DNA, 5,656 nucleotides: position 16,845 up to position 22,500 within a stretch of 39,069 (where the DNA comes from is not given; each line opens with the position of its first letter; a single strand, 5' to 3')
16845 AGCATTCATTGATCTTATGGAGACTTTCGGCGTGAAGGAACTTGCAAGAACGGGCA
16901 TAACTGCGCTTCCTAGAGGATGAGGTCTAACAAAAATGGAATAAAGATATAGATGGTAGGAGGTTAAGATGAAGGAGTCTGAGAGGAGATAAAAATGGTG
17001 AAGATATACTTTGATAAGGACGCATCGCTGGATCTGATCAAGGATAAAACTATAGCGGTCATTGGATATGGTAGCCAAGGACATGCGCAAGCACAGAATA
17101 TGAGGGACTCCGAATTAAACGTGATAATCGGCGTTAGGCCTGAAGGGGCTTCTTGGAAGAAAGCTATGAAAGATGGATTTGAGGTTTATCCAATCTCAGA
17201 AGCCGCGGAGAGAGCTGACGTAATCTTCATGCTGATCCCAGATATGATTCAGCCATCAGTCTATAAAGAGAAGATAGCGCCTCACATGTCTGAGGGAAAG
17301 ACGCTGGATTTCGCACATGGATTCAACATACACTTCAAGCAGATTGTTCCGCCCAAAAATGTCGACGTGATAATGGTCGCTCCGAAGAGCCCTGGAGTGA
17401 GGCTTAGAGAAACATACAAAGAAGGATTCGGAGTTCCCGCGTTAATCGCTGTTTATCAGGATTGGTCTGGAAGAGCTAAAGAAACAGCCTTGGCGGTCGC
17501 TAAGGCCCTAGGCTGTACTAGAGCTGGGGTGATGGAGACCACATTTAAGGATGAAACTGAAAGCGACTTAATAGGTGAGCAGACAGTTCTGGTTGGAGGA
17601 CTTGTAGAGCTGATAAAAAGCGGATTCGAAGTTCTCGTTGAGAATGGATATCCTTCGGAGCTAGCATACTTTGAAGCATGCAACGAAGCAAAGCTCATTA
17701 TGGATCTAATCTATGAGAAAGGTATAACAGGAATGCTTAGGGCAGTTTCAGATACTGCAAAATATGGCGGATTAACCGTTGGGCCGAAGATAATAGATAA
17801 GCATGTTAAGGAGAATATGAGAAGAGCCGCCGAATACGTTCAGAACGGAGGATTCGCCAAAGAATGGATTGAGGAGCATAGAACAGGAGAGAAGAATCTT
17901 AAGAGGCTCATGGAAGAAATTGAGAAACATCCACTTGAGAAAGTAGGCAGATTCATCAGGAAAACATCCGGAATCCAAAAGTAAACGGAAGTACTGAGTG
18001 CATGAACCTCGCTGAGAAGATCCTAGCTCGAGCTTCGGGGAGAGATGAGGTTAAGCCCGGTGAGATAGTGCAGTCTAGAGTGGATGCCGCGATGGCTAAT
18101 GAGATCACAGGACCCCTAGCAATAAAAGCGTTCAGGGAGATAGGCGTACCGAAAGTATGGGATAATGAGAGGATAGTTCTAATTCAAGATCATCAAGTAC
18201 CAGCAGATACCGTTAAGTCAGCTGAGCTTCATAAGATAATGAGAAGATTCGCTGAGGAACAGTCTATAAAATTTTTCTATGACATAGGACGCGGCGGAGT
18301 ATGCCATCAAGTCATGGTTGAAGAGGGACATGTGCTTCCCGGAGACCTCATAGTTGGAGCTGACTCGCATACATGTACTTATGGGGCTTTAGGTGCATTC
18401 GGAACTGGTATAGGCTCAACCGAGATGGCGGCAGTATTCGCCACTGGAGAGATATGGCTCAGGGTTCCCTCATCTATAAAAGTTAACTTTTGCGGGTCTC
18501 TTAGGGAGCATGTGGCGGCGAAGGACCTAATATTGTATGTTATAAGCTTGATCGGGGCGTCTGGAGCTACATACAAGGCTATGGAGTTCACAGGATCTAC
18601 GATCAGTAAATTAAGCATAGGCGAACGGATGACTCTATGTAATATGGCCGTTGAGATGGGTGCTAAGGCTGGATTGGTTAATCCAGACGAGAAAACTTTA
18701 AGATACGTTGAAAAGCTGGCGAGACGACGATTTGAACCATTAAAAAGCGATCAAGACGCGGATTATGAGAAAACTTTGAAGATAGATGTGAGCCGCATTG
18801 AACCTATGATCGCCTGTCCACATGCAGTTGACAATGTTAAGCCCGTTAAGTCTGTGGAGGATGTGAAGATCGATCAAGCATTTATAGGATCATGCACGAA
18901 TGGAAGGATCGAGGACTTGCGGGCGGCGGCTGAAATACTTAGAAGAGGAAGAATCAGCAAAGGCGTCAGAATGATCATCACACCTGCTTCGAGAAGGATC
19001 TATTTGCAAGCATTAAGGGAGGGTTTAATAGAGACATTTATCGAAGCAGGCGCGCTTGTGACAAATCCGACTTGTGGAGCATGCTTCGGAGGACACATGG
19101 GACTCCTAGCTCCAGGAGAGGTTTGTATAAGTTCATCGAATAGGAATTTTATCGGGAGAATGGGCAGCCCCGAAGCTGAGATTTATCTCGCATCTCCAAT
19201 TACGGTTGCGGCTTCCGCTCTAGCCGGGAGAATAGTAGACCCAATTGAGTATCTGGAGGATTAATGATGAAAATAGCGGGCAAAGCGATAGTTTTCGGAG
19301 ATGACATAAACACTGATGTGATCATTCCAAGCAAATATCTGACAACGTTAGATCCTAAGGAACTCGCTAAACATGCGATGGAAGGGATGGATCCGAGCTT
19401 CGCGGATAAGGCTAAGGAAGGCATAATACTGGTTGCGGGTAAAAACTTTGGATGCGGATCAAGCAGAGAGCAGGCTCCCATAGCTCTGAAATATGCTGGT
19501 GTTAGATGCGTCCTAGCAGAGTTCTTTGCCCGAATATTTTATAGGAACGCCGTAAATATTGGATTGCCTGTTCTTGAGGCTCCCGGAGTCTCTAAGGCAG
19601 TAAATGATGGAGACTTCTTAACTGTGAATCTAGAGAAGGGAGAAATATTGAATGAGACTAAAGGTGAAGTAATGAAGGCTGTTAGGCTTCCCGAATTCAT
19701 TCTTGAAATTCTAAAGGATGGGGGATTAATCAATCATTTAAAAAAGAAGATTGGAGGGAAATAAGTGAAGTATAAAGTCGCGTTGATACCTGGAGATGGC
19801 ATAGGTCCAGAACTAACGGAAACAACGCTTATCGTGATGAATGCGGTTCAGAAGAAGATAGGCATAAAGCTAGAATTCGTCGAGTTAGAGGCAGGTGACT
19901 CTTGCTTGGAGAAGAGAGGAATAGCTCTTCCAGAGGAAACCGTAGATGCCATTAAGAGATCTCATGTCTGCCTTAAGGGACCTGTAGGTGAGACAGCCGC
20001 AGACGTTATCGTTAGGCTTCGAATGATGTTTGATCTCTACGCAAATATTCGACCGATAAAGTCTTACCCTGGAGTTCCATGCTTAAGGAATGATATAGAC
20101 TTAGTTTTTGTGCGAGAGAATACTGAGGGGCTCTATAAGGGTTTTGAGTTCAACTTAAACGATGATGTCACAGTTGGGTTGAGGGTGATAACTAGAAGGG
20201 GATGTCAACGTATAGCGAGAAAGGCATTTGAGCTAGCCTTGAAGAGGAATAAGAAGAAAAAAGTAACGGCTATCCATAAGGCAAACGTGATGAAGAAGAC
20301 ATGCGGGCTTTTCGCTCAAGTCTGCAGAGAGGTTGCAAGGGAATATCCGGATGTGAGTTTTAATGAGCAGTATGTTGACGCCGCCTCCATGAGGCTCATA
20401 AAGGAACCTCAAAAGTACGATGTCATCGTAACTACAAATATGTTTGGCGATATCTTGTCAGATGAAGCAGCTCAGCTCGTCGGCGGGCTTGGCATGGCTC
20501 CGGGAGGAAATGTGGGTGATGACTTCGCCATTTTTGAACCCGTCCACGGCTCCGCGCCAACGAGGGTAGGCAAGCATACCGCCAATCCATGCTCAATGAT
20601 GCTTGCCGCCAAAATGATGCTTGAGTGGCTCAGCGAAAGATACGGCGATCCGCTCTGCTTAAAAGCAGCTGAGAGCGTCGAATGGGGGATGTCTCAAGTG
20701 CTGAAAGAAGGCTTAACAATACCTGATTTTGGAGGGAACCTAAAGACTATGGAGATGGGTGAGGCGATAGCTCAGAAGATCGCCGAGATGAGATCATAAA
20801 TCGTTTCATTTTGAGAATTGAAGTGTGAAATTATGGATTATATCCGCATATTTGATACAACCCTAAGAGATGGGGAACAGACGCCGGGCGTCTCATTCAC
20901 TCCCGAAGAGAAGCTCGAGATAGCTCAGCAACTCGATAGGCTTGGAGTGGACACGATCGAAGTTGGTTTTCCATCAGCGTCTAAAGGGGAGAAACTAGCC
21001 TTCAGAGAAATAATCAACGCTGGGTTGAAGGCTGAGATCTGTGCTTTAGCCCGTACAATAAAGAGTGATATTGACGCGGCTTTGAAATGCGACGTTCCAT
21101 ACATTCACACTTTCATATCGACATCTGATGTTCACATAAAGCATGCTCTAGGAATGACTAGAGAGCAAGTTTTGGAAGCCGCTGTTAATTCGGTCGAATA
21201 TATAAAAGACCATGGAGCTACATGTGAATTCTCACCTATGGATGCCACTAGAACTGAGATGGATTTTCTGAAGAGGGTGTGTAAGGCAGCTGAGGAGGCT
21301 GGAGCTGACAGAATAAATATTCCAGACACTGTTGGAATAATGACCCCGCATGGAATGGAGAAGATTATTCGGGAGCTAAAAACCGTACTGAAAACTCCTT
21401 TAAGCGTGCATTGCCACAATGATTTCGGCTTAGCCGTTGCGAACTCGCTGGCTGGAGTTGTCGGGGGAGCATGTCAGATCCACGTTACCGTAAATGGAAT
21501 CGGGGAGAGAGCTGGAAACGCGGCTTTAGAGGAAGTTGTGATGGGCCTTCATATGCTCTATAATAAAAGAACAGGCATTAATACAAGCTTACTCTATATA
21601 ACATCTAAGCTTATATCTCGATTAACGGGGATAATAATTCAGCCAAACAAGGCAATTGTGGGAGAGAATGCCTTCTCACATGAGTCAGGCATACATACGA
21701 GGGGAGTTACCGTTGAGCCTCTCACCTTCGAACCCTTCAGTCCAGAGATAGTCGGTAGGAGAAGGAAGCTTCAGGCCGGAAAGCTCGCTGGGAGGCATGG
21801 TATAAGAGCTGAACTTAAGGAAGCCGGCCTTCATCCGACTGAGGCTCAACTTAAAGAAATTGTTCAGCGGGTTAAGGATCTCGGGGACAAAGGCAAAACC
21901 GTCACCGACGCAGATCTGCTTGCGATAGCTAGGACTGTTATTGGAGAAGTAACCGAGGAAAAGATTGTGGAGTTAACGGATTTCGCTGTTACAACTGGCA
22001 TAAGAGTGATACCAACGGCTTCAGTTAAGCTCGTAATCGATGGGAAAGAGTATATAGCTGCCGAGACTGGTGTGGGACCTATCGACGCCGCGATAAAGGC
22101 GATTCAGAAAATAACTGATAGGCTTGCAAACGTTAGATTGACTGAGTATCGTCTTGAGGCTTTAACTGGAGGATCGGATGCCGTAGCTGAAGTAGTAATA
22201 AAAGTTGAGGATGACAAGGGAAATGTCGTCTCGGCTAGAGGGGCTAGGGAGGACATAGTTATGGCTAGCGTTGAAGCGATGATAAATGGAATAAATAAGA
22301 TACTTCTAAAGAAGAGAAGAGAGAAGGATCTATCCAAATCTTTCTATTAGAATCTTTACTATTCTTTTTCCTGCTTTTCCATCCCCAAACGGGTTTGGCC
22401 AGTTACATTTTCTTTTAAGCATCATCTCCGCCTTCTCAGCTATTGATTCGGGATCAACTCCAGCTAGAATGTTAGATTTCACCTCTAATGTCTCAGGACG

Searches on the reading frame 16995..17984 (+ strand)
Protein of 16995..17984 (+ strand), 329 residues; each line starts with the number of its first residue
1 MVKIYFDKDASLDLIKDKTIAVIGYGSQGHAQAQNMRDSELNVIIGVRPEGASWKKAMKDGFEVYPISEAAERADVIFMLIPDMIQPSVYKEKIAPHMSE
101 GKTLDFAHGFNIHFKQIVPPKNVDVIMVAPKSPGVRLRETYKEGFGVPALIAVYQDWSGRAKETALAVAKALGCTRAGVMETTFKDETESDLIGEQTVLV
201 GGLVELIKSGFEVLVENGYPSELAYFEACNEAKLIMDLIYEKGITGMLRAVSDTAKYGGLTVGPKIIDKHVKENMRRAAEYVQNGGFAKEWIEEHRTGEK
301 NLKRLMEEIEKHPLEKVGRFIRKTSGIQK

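Call 34: search_protein_families(library=pfam, proteins=[window:16995-17984:+], max_evalue=0.0001)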
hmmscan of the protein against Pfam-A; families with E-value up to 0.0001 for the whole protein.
window:16995-17984:+ (329 aa): 5 families
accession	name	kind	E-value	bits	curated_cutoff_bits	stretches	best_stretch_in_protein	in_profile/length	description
PF07991.19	KARI_N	-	1.2e-77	259.6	20.6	1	15-178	2-165/165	Acetohydroxy acid isomeroreductase, NADPH-binding domain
PF01450.25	KARI_C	-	2.6e-55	187.1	29.1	1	184-324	1-141/144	Ketol-acid reductoisomerase, C-terminal domain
PF03807.23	F420_oxidored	-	6e-06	27.2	21.6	1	19-92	1-78/94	NADP oxidoreductase coenzyme F420-dependent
PF02826.25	2-Hacid_dh_C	-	1.1e-05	25.3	25.1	1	12-82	31-100/178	D-isomer specific 2-hydroxyacid dehydrogenase, NAD binding domain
PF03446.21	NAD_binding_2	-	7.6e-05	23.2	21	0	19-103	1-88/161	NAD binding domain of 6-phosphogluconate dehydrogenase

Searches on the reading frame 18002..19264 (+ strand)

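Call 34: search_protein_families(library=pfam, proteins=[window:18002-19264:+], max_evalue=0.0001)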
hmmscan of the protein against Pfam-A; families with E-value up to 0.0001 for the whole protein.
window:18002-19264:+ (420 aa): 1 family
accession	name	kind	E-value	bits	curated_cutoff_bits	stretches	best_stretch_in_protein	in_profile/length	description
PF00330.25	Aconitase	-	3.1e-110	369.8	28.7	2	18-284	12-305/463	Aconitase family (aconitate hydratase)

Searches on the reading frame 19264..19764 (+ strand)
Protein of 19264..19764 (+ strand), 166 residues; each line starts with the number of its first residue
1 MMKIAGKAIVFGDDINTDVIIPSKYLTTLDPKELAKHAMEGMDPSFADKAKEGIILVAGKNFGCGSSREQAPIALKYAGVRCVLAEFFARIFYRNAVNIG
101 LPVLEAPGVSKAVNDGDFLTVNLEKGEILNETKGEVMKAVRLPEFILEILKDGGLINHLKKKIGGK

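Call 34: search_protein_families(library=pfam, proteins=[window:19264-19764:+], max_evalue=0.0001)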
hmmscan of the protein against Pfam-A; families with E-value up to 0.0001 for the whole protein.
window:19264-19764:+ (166 aa): 1 family
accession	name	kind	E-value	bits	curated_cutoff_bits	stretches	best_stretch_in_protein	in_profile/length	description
PF00694.25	Aconitase_C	-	3.1e-18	66.8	22.8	1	49-102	70-124/131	Aconitase C-terminal domain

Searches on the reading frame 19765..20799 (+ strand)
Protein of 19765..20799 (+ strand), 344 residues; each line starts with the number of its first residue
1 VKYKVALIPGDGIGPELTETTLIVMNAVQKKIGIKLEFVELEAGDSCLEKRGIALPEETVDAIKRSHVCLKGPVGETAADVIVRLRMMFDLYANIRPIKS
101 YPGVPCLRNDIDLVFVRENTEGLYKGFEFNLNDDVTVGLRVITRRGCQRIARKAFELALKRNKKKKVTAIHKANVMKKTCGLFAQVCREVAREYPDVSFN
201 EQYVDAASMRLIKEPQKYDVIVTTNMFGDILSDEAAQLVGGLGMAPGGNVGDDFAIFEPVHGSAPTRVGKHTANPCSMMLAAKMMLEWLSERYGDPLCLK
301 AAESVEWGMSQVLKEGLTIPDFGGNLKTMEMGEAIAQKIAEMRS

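Call 34: search_protein_families(library=pfam, proteins=[window:19765-20799:+], max_evalue=0.0001)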
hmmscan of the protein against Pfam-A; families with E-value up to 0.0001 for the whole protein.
window:19765-20799:+ (344 aa): 1 family
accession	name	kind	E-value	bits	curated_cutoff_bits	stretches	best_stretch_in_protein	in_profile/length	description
PF00180.25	Iso_dh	-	2.8e-96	323.2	27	1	4-335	1-348/348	Isocitrate/isopropylmalate dehydrogenase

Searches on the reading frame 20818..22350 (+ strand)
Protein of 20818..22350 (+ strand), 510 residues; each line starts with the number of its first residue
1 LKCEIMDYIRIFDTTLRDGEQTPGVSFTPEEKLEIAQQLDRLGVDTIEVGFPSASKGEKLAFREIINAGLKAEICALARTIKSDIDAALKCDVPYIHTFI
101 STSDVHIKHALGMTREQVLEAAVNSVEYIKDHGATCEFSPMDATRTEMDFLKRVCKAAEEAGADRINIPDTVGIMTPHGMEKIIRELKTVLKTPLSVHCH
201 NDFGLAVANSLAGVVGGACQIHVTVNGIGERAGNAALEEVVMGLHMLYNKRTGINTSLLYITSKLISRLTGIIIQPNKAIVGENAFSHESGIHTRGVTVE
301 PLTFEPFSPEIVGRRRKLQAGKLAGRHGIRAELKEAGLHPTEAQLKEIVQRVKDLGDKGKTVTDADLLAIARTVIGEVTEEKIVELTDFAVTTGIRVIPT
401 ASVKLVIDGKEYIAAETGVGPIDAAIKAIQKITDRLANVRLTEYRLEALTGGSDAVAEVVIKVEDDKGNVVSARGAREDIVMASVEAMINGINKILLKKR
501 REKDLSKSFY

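Call 34: search_protein_families(library=pfam, proteins=[window:20818-22350:+], max_evalue=0.0001)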
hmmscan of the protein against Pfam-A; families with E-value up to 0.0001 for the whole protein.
window:20818-22350:+ (510 aa): 3 families
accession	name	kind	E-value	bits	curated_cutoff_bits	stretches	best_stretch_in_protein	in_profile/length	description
PF00682.25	HMGL-like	-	4.1e-92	308.7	29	1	9-266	2-260/260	HMGL-like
PF08502.15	LeuA_dimer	-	1.2e-36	126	24.9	1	362-496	2-131/131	LeuA allosteric (dimerisation) domain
PF22617.1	HCS_D2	-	3.7e-24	85.4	27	1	280-360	1-82/82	Homocitrate synthase post-HMGL domain-like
